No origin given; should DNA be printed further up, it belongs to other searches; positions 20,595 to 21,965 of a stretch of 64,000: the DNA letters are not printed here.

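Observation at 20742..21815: Uncharacterised P-loop protein hard-wired into the arginine operon where an N-acyl-glutamate synthase is missing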

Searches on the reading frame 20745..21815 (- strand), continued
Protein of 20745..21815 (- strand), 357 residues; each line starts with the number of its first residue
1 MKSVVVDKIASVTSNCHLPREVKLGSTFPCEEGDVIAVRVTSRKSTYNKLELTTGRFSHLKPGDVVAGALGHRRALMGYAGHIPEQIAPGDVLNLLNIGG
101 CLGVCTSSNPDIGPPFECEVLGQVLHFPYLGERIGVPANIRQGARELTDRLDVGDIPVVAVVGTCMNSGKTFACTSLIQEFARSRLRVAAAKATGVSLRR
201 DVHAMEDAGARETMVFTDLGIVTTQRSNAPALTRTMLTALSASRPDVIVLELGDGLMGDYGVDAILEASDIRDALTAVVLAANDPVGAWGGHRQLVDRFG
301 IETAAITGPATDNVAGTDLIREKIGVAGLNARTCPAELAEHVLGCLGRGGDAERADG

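Call 33: search_protein_families(library=pfam, proteins=[P0138, P0149, P0165, P0172, P0218, P0226, P0240, P0244, P0257, P0143], max_evalue=0.01)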
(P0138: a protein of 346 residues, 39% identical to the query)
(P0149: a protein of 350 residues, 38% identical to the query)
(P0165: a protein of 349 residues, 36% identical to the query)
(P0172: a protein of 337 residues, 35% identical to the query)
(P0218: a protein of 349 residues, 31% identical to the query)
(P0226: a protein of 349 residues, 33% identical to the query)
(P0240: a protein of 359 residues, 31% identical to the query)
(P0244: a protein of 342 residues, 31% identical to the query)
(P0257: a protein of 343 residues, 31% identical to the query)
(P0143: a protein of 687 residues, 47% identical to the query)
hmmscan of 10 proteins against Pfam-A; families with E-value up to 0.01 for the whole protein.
P0138 (346 aa): 2 families
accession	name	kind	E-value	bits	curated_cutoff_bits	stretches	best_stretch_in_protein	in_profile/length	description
PF01656.29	CbiA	-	0.0018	18.6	25.4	1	166-191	10-35/125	CobQ/CobB/MinD/ParA nucleotide binding domain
PF03205.20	MobB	-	0.0061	16.9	26.6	1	161-224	5-73/133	Molybdopterin guanine dinucleotide synthesis protein B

P0149 (350 aa): 2 families
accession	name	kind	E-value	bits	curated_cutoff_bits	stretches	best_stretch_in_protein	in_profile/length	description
PF03205.20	MobB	-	0.0027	18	26.6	1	151-244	1-97/133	Molybdopterin guanine dinucleotide synthesis protein B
PF07755.17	DUF1611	-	0.0047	16.8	25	1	147-188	11-52/201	Domain of unknown function (DUF1611_C) P-loop domain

P0165 (349 aa): 0 families

P0172 (337 aa): 0 families

P0218 (349 aa): 1 family
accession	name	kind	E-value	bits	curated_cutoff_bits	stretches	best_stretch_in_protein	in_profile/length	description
PF01656.29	CbiA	-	0.00049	20.5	25.4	0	155-280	4-54/125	CobQ/CobB/MinD/ParA nucleotide binding domain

P0226 (349 aa): 0 families

P0240 (359 aa): 1 family
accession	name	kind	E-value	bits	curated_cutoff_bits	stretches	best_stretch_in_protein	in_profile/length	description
PF03205.20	MobB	-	0.0027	18.1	26.6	1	162-234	7-73/133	Molybdopterin guanine dinucleotide synthesis protein B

P0244 (342 aa): 4 families
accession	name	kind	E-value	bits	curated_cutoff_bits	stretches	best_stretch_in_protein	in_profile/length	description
PF01656.29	CbiA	-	4.8e-06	27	25.4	1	154-187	1-34/125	CobQ/CobB/MinD/ParA nucleotide binding domain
PF03205.20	MobB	-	0.00012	22.4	26.6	1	159-200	6-52/133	Molybdopterin guanine dinucleotide synthesis protein B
PF13500.12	AAA_26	-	0.00069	20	27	1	154-269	3-124/198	AAA domain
PF02492.25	cobW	-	0.0013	18.8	20.7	1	163-277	11-119/180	CobW/HypB/UreG, nucleotide-binding domain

P0257 (343 aa): 0 families

P0143 (687 aa): 1 family
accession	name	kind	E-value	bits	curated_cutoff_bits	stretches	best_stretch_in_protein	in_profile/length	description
PF22698.1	Semialdhyde_dhC_1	-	4.2e-09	36.9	27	2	619-675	87-144/165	Semialdehyde dehydrogenase, dimerisation domain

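Call 44: search_solved_structures(query=P0149, max_evalue=10, show_alignments=2)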
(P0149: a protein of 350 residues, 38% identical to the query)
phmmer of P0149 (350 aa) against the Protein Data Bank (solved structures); distinct sequences matched with E-value up to 10: 13.
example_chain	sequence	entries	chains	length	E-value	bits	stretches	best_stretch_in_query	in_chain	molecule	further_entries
3dm5_A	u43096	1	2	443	0.34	13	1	144-245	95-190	Signal recognition 54 kDa protein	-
2glw_A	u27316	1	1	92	0.39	12.8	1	6-87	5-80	92aa long hypothetical protein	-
5tem_C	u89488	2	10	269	0.44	12.6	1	31-119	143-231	4-hydroxy-tetrahydrodipicolinate reductase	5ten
4n58_A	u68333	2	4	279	0.44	12.6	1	130-216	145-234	Pectocin M2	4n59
5tej_A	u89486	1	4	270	0.45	12.6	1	31-119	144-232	4-hydroxy-tetrahydrodipicolinate reductase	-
2zt9_D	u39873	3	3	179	0.5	12.4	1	11-53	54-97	Cytochrome b6-f complex iron-sulfur subunit 1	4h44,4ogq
5us6_A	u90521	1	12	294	0.53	12.3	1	31-119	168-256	4-hydroxy-tetrahydrodipicolinate reductase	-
1dts_A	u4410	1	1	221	0.57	12.2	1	152-203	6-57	DETHIOBIOTIN SYNTHETASE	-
1a82_A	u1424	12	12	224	0.62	12.1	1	152-203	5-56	DETHIOBIOTIN SYNTHETASE | PROTEIN (DETHIOBIOTIN SYNTHETASE) | DETHIOBIOTIN SYNTHASE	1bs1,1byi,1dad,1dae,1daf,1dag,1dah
1vf5_D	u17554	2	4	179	0.9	11.6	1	11-53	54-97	RIESKE IRON-SULFUR PROTEIN | Cytochrome b6-f complex iron-sulfur subunit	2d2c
2e74_D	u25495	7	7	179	0.9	11.6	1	11-53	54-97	Cytochrome b6-f complex iron-sulfur subunit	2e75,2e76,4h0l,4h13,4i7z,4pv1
9jcb_A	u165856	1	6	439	1.3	11.1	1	168-224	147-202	Lipase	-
9u78_A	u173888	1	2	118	4.1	9.4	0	328-350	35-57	Single Chain Protein of De Novo Designed Helix Bundles-4EH2 with KDPV Loop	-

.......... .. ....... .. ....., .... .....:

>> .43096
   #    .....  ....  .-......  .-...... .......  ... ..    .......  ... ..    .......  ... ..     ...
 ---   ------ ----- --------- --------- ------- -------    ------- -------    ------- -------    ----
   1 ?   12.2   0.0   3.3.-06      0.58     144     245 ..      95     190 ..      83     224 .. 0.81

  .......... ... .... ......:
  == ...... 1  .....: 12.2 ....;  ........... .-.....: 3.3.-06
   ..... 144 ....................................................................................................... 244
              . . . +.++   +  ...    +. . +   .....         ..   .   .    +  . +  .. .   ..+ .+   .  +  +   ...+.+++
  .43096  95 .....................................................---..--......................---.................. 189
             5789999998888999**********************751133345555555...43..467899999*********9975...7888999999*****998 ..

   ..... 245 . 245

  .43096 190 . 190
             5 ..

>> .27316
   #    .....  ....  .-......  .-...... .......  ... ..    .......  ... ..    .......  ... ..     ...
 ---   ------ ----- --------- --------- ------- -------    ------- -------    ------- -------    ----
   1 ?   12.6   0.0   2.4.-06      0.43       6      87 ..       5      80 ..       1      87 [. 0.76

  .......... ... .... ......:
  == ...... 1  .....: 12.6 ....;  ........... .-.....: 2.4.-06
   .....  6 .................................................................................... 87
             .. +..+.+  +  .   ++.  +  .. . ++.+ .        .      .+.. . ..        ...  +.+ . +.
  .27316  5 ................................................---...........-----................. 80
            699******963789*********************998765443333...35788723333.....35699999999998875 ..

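Call 62: find_homologous_proteins(query=A4, max_evalue=1e-10)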
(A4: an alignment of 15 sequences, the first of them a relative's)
Query A4 (15 sequences) (349 aa, profile of the alignment): 126 proteins with E <= 1e-10 among 8000 candidates; the best 120 are listed.
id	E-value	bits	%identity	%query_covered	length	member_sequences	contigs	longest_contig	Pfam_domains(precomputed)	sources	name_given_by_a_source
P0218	9.4e-126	437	100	100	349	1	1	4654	-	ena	-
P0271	3.5e-124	432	43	98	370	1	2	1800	-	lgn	-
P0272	1.0e-122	427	42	99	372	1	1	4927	-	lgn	-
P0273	3.2e-118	413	49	97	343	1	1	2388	-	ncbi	-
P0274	1.4e-117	411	45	97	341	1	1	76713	-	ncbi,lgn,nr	ncbi:MAG: hypothetical protein Q8L37_02440 [Candidatus Gottesmanbacteria bacterium]|nr:hypothetical 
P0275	1.4e-117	411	45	97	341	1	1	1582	-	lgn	-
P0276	4.6e-117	409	71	99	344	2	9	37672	-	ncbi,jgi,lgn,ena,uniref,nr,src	ncbi:hypothetical protein A3C26_01640 [Candidatus Daviesbacteria bacterium RIFCSPHIGHO2_02_FULL_39_1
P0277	5.7e-117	409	75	99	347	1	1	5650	-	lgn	-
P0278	8.3e-117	408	80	100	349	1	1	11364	-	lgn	-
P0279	1.7e-116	407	44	97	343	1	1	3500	-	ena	-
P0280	1.9e-116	407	44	97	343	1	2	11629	-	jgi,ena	-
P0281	2.3e-116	407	45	97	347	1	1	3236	-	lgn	-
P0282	3.5e-116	406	43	97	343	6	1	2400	-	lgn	-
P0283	7.1e-116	405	45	97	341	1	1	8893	-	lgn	-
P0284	8.0e-116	405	42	97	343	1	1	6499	-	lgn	-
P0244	2.4e-115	403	27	96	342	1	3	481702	PF01656.30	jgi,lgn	jgi:hypothetical protein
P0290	2.9e-114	400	59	99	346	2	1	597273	PF01656.30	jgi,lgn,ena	-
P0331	1.8e-109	384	57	99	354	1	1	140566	-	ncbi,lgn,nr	ncbi:MAG: hypothetical protein Q7S60_02130 [bacterium]|nr:hypothetical protein [bacterium]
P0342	1.2e-108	381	31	98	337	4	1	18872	-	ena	-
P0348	6.3e-108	379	29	89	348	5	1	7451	PF03205.21,PF02492.26,PF01656.30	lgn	-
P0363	4.4e-107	376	35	94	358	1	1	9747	-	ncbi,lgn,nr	ncbi:hypothetical protein HZB02_00110 [Candidatus Woesearchaeota archaeon]|nr:hypothetical protein [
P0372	1.6e-105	371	34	91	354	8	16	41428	-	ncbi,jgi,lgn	ncbi:MAG: hypothetical protein ACJATT_001565 [Myxococcota bacterium]|jgi:hypothetical protein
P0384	8.1e-98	346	32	94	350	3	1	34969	-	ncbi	-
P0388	5.3e-92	326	28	85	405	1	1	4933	-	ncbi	-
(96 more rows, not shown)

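Call 63: find_encoding_contigs(protein=P0276, flank=8000, max_places=2)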
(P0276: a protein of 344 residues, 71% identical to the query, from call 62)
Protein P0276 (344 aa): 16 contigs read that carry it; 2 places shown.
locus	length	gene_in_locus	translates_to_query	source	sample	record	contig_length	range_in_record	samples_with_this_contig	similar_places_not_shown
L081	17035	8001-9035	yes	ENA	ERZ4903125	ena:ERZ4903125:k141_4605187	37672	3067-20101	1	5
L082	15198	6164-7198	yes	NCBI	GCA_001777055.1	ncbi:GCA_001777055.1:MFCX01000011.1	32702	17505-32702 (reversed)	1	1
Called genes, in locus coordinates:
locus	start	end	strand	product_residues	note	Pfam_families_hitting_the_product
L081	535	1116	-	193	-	PF03161:LAGLIDADG_2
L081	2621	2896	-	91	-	PF12441:CopG_antitoxin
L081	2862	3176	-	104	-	PF04365:BrnT_toxin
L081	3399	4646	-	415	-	-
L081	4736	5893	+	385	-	PF00486:Trans_reg_C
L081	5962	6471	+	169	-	-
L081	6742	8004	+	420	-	PF00764:Arginosuc_synth, PF20979:Arginosuc_syn_C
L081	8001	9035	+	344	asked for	-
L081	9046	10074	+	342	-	PF02729:OTCace_N, PF00185:OTCace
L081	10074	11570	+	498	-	PF00206:Lyase_1, PF14698:ASL_C2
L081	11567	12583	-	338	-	PF22641:TiaS_TCKD (faint)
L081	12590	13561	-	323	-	PF19420:DDAH_eukar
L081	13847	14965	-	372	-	PF04389:Peptidase_M28, PF01546:Peptidase_M20, PF07687:M20_dimer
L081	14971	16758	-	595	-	PF03485:Arg_tRNA_synt_N (weak), PF00750:tRNA-synt_1d, PF05746:DALR_1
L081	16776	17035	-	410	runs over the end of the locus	PF02274:ADI, PF19420:DDAH_eukar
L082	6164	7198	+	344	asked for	-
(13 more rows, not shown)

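Call 64: find_encoding_contigs(protein=P0244, flank=8000, max_places=2)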
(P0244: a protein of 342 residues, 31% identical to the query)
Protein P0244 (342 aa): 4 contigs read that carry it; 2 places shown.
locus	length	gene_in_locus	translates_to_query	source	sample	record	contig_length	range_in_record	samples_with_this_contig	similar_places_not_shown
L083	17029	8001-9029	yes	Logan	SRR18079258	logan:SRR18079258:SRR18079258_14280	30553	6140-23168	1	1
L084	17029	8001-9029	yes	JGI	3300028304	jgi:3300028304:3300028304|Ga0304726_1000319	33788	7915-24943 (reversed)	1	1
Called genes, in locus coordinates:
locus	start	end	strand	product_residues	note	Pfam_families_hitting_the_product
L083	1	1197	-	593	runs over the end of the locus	PF00999:Na_H_Exchanger, PF02254:TrkA_N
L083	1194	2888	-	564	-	PF00999:Na_H_Exchanger, PF02254:TrkA_N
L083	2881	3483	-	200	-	PF01300:Sua5_yciO_yrdC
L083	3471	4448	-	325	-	PF00814:TsaD, PF22521:HypF_C_2 (weak)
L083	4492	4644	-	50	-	PF01599:Ribosomal_S27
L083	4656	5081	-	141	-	PF01282:Ribosomal_S24e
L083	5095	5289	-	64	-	PF06093:Spt4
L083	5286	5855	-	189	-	PF03876:SHS2_Rpb7-N, PF00575:S1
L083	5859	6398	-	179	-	PF00719:Pyrophosphatase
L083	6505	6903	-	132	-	PF18477:PIN_9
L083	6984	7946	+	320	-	PF24827:AstE_AspA_cat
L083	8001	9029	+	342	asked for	PF01656:CbiA (faint)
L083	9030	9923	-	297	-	PF02750:Synapsin_C (weak), PF14397:ATPgrasp_ST (faint), PF02655:ATP-grasp_3, PF02786:CPSase_L_D2 (faint), PF02955:GSH-S_ATP, PF08443:RimK, PF07478:Dala_Dala_lig_C (weak)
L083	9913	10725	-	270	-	-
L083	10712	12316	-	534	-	PF13529:Peptidase_C39_2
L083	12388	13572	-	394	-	PF00009:GTP_EFTU, PF01926:MMR_HSR1 (faint), PF03144:GTP_EFTU_D2 (weak), PF09173:eIF2_C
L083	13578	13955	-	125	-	PF01092:Ribosomal_S6e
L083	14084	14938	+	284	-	PF05552:MS_channel_1st_1 (faint), PF00924:MS_channel_2nd (weak)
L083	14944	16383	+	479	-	PF02386:TrkH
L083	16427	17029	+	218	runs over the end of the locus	PF02254:TrkA_N, PF02080:TrkA_C (weak)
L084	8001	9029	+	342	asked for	PF01656:CbiA (faint)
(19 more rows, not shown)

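Call 65: find_encoding_contigs(protein=P0363, flank=8000, max_places=2)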
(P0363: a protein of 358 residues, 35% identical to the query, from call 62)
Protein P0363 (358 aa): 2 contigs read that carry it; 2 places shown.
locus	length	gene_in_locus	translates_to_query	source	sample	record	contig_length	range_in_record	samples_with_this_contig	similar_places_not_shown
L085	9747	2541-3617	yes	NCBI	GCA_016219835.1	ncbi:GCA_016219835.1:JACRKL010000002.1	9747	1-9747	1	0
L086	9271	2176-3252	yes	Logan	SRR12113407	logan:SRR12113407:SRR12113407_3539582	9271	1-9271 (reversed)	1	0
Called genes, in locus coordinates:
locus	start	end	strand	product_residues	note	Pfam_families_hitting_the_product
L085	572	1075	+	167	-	-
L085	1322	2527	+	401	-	PF00764:Arginosuc_synth, PF06508:QueC, PF20979:Arginosuc_syn_C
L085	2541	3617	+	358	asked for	-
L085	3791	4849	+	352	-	PF01118:Semialdhyde_dh, PF22698:Semialdhyde_dhC_1, PF02774:Semialdhyde_dhC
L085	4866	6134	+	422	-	PF00202:Aminotran_3, PF00155:Aminotran_1_2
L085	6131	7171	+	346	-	PF02729:OTCace_N, PF00185:OTCace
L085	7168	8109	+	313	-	PF00696:AA_kinase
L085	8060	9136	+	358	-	PF04389:Peptidase_M28, PF01546:Peptidase_M20, PF07687:M20_dimer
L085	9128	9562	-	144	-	-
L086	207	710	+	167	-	-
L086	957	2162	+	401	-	PF00764:Arginosuc_synth, PF06508:QueC, PF20979:Arginosuc_syn_C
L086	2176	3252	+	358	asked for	-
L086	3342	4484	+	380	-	PF01118:Semialdhyde_dh, PF02774:Semialdhyde_dhC, PF22698:Semialdhyde_dhC_1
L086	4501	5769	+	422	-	PF00202:Aminotran_3, PF00155:Aminotran_1_2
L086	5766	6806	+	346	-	PF02729:OTCace_N, PF00185:OTCace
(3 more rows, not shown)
